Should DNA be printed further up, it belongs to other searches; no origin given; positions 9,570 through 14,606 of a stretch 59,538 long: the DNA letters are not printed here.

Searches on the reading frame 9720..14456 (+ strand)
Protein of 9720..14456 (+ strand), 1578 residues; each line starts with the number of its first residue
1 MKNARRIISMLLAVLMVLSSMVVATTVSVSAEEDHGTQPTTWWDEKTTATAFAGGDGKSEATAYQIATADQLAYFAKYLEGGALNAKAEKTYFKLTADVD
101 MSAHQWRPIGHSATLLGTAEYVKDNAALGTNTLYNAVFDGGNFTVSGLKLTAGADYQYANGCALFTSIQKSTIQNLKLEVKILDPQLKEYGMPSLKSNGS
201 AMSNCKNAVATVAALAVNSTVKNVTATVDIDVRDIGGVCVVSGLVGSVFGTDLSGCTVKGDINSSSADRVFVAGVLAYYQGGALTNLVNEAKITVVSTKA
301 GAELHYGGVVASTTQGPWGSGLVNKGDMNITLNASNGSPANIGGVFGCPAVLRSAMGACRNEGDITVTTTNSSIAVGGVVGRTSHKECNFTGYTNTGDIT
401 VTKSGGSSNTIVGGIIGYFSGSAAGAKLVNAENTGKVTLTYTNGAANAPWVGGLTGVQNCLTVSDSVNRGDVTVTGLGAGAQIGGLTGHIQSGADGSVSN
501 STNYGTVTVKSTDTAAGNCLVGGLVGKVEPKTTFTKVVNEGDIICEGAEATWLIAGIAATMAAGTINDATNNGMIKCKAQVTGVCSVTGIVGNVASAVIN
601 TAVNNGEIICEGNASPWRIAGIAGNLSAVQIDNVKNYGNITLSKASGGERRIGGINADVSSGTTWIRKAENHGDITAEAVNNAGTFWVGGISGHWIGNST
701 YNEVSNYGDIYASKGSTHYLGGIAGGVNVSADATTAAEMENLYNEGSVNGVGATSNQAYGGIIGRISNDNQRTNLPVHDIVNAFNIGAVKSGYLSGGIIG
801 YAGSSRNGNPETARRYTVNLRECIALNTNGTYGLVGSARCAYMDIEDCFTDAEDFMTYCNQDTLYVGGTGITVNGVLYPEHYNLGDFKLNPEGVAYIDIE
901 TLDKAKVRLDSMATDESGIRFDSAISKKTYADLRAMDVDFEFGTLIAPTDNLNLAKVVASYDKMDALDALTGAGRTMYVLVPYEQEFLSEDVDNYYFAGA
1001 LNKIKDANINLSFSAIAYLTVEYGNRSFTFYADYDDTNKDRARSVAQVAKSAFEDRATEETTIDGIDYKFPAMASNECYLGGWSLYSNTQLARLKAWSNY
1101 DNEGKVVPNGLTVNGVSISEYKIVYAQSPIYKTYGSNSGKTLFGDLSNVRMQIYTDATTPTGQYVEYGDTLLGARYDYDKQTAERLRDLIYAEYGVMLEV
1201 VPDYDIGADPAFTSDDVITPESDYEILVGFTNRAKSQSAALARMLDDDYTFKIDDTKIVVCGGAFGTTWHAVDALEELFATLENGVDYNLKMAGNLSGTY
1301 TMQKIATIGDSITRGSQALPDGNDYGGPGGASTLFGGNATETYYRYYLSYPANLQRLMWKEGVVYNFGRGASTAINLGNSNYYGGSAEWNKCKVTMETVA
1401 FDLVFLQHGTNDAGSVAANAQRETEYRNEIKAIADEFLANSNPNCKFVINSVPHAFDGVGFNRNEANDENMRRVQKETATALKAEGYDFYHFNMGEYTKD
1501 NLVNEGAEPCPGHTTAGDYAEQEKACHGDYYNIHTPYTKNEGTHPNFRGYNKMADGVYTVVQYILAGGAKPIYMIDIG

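Call 13: search_protein_families(library=pfam, proteins=[window:9720-14456:+], max_evalue=0.001)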
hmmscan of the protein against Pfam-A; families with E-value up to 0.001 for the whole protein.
window:9720-14456:+ (1578 aa): 2 families
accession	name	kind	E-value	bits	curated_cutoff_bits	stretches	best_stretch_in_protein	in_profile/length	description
PF13472.12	Lipase_GDSL_2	-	1.9e-09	38.7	32.9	1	1308-1550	2-176/178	GDSL-like Lipase/Acylhydrolase family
PF00657.28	Lipase_GDSL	-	2.5e-08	34.8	23.6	1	1305-1556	1-207/208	GDSL-like Lipase/Acylhydrolase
